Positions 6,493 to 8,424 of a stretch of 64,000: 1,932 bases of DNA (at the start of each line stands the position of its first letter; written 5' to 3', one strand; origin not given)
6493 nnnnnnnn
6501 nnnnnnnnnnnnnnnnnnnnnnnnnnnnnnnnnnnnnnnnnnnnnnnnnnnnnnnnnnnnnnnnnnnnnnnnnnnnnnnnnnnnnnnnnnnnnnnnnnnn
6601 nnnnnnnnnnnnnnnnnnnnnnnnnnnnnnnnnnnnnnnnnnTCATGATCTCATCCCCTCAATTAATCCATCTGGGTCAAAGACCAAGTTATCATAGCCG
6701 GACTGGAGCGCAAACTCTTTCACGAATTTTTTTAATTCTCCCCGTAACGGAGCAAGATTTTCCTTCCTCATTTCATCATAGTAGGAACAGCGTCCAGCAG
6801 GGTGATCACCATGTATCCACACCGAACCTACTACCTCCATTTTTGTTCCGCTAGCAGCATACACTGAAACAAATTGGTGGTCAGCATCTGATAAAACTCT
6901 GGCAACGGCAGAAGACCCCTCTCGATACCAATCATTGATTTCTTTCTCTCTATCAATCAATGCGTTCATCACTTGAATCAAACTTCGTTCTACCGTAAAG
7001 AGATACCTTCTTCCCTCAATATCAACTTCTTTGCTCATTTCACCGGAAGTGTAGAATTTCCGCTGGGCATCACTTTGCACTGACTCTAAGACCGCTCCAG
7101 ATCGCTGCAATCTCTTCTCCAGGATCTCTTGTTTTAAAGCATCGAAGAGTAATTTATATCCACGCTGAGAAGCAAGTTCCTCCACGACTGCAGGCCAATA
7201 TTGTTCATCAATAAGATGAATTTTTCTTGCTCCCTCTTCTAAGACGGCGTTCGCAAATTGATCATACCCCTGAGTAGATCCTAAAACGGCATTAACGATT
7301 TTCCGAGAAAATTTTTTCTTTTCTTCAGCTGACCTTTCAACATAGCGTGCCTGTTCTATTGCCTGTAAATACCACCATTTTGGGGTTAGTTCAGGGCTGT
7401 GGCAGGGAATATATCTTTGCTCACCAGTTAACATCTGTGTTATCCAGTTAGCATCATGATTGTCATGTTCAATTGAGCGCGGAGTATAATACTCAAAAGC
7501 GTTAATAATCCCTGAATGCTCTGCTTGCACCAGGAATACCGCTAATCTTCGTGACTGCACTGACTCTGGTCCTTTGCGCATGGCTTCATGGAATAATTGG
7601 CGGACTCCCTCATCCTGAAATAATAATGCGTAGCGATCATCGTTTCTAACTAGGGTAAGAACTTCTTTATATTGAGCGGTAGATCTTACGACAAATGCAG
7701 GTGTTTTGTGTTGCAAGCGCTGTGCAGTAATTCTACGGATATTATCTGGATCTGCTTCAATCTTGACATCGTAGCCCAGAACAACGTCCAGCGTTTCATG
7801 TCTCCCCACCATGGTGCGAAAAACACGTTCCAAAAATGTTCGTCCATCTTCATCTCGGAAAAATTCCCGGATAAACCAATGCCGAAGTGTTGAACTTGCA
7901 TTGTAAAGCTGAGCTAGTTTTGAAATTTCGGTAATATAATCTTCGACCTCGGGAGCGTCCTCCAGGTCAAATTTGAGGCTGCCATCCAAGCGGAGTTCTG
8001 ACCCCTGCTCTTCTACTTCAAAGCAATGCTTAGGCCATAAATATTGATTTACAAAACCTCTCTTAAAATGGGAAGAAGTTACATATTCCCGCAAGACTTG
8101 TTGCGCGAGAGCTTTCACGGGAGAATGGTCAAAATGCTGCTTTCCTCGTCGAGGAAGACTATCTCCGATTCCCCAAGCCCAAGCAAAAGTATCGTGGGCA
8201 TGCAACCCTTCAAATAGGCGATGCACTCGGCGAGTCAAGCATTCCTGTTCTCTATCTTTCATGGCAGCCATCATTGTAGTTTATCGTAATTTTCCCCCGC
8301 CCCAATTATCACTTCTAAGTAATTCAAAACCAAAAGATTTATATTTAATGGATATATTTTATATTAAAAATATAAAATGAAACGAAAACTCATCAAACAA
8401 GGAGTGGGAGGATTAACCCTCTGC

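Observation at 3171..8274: GC-rich (about 50% versus about 40%) four-gene translationally coupled operon encoding a lipobox/HExxH/coiled-coil protein and secreted partners; likely horizontally acquired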

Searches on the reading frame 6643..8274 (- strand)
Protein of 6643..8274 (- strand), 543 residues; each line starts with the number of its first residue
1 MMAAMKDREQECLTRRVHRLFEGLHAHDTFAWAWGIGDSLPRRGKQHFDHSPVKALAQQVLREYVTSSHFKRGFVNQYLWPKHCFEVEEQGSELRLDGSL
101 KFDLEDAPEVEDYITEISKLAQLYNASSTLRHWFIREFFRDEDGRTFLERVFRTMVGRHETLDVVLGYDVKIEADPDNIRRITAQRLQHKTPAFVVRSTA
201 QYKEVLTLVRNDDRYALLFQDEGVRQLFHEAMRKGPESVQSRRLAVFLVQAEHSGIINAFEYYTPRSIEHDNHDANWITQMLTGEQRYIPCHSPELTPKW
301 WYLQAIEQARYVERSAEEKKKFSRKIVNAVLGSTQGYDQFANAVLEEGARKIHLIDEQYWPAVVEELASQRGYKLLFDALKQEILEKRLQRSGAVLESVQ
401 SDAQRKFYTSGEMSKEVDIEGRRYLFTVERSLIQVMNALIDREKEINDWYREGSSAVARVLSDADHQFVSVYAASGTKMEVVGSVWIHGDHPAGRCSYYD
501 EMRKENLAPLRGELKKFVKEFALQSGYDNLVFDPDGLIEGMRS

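Call 5: search_protein_families(library=pfam, proteins=[window:6643-8274:-], max_evalue=1)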
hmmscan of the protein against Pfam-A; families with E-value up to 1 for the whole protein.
window:6643-8274:- (543 aa): 1 family
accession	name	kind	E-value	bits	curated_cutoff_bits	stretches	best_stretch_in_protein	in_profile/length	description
PF03938.19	OmpH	-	0.053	14.2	32.4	0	501-533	87-118/141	Outer membrane protein (OmpH-like)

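Call 6: search_protein_families(library=ncbifam, proteins=[window:6643-8274:-], max_evalue=1)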
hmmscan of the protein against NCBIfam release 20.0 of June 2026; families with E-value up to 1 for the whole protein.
window:6643-8274:- (543 aa): 0 families

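Call 12: list_cluster_members(proteins=[P0001, window:6643-8274:-, window:3737-4909:-, window:3171-3740:-, window:9266-11014:-, window:1912-3123:-, window:8377-9276:+])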
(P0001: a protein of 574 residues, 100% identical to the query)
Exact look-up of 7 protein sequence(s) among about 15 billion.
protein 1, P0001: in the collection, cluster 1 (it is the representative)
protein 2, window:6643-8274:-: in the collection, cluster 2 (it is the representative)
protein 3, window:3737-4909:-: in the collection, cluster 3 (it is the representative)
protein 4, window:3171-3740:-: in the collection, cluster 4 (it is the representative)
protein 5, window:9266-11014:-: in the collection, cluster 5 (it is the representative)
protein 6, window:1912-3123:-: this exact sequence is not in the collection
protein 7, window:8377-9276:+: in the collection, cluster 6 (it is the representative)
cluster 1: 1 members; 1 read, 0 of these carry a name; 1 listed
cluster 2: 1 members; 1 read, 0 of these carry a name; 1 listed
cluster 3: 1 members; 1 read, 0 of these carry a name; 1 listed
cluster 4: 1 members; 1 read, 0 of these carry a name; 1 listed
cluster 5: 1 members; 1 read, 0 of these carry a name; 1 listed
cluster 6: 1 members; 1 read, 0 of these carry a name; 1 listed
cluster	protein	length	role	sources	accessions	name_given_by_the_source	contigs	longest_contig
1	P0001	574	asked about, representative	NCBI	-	-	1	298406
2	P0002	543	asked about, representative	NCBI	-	-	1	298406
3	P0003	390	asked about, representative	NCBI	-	-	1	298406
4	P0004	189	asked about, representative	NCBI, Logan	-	-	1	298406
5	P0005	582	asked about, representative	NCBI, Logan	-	-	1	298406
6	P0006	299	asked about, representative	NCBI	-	-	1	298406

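Call 19: search_solved_structures(query=window:6643-8274:-, max_evalue=10)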
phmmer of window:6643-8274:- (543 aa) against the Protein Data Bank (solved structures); distinct sequences matched with E-value up to 10: 1.
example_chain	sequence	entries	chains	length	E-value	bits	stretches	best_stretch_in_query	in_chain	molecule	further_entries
3vco_A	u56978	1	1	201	0.91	11.4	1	306-401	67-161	Dihydrofolate reductase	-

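Call 20: search_protein_families(library=phrogs, proteins=[window:6643-8274:-], max_evalue=1)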
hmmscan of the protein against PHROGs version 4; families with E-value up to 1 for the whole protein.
window:6643-8274:- (543 aa): 1 family
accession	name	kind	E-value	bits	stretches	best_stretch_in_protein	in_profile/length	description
phrog_20291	-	unknown function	0.14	12.8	1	441-487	22-68/259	-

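Call 21: search_protein_families(library=padloc, proteins=[window:6643-8274:-], max_evalue=1)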
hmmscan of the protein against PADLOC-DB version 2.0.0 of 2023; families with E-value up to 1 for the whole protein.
window:6643-8274:- (543 aa): 0 families

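Call 22: search_protein_representatives(protein=window:6643-8274:-)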
Query: 543 residues. Proteins with E-value up to 0.001 (for the whole library): 6; up to 1e-10: 5; up to 1e-30: 2. The best 6 are listed.
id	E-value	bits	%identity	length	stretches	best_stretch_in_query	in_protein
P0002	0.0e+00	1240.8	100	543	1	1-543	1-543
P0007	2.5e-45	171.7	32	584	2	309-541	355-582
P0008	4.0e-22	95.2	29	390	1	197-541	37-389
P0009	3.0e-12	62.6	32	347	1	363-539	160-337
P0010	8.2e-12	61.1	45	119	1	435-540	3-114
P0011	3.8e-07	45.7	37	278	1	405-539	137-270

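Call 24: find_encoding_contigs(protein=P0007, flank=10000, max_places=5)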
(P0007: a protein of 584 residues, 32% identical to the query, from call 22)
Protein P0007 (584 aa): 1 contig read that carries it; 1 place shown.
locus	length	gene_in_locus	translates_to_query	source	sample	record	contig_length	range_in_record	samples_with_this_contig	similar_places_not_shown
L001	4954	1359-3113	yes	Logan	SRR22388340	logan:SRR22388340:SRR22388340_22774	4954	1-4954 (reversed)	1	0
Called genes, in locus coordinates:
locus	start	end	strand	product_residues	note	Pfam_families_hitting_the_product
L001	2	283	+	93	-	?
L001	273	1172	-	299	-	PF04014:MazE_antitoxin (weak)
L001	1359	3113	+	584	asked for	-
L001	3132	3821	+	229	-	-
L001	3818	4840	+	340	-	-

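Call 26: find_encoding_contigs(protein=P0008, flank=10000, max_places=5)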
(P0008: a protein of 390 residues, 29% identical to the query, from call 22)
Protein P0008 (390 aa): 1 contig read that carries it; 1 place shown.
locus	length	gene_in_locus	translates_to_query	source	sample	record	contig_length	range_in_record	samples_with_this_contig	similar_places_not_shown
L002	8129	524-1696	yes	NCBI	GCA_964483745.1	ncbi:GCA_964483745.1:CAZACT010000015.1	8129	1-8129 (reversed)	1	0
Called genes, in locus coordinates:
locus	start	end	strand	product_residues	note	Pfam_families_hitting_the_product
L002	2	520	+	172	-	?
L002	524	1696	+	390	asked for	-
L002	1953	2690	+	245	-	-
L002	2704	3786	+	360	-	-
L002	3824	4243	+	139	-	-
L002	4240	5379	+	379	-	-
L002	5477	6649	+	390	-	PF00438:S-AdoMet_synt_N, PF02772:S-AdoMet_synt_M, PF02773:S-AdoMet_synt_C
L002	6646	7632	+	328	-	PF01717:Meth_synt_2, PF08267:Meth_synt_1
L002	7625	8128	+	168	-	?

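Call 27: find_encoding_contigs(protein=P0009, flank=10000, max_places=5)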
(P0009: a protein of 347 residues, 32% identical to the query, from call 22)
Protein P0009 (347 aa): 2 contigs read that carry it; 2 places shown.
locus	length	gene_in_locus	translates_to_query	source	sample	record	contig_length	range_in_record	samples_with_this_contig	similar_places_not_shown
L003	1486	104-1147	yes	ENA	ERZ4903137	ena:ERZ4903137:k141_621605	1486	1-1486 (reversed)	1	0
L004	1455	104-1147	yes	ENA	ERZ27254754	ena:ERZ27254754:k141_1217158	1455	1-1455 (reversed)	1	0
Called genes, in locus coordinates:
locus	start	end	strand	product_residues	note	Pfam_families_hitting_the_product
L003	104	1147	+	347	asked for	-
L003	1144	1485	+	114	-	?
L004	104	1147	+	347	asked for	-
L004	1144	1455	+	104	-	?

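Call 34: find_related_loci(query=A2, collection=genome_contigs, flank=10000)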
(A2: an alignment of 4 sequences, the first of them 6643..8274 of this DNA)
Query A2 (543 aa) in genome_contigs; peptide patterns used: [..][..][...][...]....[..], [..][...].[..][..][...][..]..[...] (x = any residue, [..] = any of these).
53 stretches matched a pattern, but none encodes a relative of the query by tblastn (E <= 1e-3).

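Call 39: find_encoding_contigs(protein=P0010, flank=10000, max_places=5)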
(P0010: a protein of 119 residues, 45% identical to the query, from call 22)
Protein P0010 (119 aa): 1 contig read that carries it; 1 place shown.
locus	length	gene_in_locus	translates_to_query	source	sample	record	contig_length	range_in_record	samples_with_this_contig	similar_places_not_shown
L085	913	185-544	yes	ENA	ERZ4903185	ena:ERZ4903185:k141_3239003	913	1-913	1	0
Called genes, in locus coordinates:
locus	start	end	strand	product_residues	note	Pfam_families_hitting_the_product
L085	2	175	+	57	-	?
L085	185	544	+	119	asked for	-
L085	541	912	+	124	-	?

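Call 40: find_encoding_contigs(protein=P0011, flank=10000, max_places=5)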
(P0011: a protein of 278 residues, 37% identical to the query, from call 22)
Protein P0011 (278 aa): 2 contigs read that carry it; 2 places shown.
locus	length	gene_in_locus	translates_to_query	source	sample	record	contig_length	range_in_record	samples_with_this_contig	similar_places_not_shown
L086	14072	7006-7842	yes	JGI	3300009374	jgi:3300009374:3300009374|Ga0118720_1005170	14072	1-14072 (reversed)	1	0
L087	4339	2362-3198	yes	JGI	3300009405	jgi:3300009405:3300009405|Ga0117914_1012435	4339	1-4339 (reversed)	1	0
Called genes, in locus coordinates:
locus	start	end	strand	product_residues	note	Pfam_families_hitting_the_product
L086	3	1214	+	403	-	?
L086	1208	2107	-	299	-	-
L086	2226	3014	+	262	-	-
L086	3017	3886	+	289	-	-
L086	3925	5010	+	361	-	-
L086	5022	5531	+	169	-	-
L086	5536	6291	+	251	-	-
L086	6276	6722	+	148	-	-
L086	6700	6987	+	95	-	-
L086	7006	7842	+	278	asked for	-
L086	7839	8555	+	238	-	-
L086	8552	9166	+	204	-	-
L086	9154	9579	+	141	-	-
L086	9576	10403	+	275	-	-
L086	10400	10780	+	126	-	-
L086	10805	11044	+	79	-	-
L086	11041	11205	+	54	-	-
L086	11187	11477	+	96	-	-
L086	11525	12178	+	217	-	-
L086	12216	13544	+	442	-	-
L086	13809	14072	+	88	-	?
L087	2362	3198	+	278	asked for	-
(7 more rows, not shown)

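Call 54: search_protein_families(library=pfam, proteins=[L086:2226-3014:+, L086:3008-3886:+, L086:3925-5010:+, L086:5536-6291:+, L086:7839-8555:+, L086:9576-10403:+, L086:12216-13544:+, L001:3779-4840:+, L002:4204-5379:+, L002:3824-4243:+], max_evalue=0.1)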
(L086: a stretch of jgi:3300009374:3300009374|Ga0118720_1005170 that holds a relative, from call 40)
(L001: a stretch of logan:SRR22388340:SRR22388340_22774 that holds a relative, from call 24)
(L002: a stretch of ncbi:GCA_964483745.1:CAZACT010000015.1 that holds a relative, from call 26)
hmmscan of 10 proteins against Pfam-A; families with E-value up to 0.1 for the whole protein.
L086:2226-3014:+ (262 aa): 0 families

L086:3008-3886:+ (292 aa): 0 families

L086:3925-5010:+ (361 aa): 0 families

L086:5536-6291:+ (251 aa): 0 families

L086:7839-8555:+ (238 aa): 0 families

L086:9576-10403:+ (275 aa): 1 family
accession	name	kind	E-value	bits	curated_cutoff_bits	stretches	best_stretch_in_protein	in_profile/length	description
PF05593.20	RHS_repeat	-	0.036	14.9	22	0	55-77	11-33/38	RHS Repeat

L086:12216-13544:+ (442 aa): 0 families

L001:3779-4840:+ (353 aa): 0 families

L002:4204-5379:+ (391 aa): 0 families

L002:3824-4243:+ (139 aa): 0 families

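Call 92: search_solved_structures(query=A1, max_evalue=10)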
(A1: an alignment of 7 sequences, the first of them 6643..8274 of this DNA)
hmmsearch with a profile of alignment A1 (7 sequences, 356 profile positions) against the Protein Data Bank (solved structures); distinct sequences matched with E-value up to 10: 4.
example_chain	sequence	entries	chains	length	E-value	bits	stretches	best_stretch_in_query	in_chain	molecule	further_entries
7nwg_a2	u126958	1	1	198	0.13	14.8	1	50-196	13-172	ribosomal protein eS25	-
4v6w_AZ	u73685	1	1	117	0.24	13.9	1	107-175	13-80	40S ribosomal protein S25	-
9jm8_A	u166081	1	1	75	0.55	12.7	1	60-120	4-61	LRD-7A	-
8ip8_ta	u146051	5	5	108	0.65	12.5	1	122-172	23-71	40S ribosomal protein eS25 | 40S ribosomal protein S25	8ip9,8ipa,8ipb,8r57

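Call 100: find_related_loci(query=A2, collection=viral_contigs, flank=8000)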
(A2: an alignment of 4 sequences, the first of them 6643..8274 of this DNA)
Query A2 (543 aa) in viral_contigs; peptide patterns used: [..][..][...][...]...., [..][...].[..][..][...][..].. (x = any residue, [..] = any of these).
65 stretches matched a pattern, but none encodes a relative of the query by tblastn (E <= 1e-3).
